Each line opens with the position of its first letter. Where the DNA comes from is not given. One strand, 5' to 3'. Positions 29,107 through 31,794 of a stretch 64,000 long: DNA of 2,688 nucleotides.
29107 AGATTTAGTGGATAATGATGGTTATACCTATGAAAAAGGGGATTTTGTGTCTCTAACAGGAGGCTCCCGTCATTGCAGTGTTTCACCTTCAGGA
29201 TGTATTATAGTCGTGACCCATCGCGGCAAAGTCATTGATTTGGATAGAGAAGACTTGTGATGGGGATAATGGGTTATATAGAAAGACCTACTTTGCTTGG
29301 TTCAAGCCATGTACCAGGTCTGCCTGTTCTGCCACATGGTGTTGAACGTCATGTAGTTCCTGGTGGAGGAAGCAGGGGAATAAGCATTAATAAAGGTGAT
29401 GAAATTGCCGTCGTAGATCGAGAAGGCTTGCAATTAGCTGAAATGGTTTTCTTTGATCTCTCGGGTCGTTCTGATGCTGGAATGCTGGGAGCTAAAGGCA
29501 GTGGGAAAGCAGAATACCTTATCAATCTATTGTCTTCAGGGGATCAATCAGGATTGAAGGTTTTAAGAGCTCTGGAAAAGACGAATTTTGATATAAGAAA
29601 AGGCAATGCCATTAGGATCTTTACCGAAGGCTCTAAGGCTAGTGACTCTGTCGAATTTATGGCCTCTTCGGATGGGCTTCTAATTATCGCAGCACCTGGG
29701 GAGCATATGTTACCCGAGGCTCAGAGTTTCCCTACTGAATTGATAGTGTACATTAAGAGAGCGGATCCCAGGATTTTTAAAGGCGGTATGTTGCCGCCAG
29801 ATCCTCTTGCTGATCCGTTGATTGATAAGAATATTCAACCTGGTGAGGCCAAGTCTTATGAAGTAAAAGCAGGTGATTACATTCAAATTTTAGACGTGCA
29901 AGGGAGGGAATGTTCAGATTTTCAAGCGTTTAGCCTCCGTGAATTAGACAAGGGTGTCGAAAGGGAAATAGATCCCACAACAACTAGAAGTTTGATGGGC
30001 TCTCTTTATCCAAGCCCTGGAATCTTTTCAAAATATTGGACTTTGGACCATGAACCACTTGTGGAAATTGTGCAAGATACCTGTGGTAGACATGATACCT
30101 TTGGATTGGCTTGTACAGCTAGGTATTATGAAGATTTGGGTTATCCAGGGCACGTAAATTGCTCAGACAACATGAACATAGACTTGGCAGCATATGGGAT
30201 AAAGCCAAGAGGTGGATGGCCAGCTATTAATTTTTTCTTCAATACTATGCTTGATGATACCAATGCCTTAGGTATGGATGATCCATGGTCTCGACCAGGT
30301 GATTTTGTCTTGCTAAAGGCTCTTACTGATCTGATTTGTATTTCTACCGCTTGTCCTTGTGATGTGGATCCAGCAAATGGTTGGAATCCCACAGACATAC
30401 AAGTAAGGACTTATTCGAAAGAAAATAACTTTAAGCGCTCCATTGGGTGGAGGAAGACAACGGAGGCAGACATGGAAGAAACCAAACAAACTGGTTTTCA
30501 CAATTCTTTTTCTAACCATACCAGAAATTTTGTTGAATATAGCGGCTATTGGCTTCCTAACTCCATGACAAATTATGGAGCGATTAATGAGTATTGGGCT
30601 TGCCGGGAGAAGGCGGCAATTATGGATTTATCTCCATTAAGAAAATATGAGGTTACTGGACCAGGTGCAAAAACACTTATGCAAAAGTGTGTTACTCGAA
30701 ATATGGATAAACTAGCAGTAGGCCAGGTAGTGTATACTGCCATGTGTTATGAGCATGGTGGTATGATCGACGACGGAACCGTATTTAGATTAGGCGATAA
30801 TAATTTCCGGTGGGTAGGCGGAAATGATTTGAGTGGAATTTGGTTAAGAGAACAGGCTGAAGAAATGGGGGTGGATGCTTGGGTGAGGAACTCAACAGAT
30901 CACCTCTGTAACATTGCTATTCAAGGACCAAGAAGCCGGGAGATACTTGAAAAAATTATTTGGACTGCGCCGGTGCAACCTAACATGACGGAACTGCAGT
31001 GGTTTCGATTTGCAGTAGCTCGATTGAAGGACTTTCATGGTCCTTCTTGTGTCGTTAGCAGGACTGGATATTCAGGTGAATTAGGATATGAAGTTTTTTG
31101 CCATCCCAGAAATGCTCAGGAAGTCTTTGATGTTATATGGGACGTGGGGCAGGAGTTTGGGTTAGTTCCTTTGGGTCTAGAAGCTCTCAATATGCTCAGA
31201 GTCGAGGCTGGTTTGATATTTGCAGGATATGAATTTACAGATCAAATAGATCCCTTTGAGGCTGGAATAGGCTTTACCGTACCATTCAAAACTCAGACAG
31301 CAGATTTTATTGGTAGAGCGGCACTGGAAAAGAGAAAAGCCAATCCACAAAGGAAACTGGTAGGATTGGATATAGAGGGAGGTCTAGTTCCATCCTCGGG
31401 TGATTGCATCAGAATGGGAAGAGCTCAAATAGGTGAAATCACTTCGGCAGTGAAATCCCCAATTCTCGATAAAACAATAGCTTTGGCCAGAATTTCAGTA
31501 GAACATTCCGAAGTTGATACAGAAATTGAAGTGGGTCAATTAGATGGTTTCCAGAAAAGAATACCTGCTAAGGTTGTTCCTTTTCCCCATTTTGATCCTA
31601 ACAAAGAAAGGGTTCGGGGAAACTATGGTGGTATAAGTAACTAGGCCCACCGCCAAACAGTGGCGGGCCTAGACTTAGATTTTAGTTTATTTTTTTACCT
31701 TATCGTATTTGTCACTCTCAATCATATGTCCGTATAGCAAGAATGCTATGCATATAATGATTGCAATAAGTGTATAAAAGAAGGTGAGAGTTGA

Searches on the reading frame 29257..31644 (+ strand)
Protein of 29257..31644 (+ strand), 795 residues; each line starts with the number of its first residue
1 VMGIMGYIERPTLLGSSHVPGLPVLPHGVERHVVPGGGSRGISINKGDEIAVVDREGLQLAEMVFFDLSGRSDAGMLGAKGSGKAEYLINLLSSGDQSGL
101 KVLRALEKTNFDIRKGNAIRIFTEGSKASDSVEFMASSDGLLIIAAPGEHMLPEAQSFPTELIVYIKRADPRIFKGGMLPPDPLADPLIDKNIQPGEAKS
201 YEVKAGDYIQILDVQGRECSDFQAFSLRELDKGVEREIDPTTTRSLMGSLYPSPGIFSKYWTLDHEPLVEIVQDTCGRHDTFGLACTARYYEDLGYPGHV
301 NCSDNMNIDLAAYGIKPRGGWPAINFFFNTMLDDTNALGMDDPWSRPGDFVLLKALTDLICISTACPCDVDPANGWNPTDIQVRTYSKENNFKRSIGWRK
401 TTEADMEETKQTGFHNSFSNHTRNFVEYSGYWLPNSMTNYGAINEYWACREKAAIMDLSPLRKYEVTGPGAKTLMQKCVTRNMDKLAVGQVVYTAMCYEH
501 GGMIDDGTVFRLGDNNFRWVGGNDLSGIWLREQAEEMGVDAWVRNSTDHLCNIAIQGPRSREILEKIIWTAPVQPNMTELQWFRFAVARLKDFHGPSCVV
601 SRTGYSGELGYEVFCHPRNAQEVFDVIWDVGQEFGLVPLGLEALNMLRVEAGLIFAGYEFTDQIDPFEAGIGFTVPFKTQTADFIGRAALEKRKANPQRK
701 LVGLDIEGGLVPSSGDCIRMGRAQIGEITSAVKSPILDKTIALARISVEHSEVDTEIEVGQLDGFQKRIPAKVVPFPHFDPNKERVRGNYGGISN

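Call 38: search_protein_families(library=pfam, proteins=[window:29257-31644:+], max_evalue=1e-8)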
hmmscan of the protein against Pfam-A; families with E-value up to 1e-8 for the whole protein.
window:29257-31644:+ (795 aa): 3 families
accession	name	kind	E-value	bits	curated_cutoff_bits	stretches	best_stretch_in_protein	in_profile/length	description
PF01571.26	GCV_T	-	1.1e-64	218.6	25.6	1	415-673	2-254/255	Aminomethyltransferase folate-binding domain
PF09347.15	DUF1989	-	3.6e-48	163.8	27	1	192-360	2-168/168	Domain of unknown function (DUF1989)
PF08669.17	GCV_T_C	-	2.2e-16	59.9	25.9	1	699-780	1-80/80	Glycine cleavage T-protein C-terminal barrel domain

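Call 85: search_protein_families(library=ncbifam, proteins=[window:29257-31644:+], max_evalue=1e-20)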
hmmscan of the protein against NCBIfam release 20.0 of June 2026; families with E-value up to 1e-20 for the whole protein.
window:29257-31644:+ (795 aa): 7 families
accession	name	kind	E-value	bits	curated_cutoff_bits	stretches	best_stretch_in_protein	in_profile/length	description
NF053776.1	TmaoDeMthMsil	equivalog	0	1200.6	1100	1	24-787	8-762/763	trimethylamine N-oxide demethylase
NF001567.0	PRK00389.1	subfamily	7e-74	248.9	300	1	408-783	2-357/359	glycine cleavage system aminomethyltransferase GcvT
TIGR00528.1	gcvT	equivalog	2.5e-64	217.5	235.85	1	410-774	2-355/362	glycine cleavage system aminomethyltransferase GcvT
TIGR01372.1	soxA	subfamily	2.1e-49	168.2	1164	1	442-787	646-995/996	sarcosine oxidase subunit alpha family protein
NF009133.0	PRK12486.1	equivalog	4.1e-47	160.9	410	1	442-767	43-360/369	dimethylsulfoniopropionate demethylase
NF010093.0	PRK13579.1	equivalog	6.9e-44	150.1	459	1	403-781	3-366/371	glycine cleavage system aminomethyltransferase GcvT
TIGR03424.1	urea_degr_1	equivalog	7.5e-28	97.5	284.7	1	189-383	4-195/198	urea amidolyase associated protein UAAP2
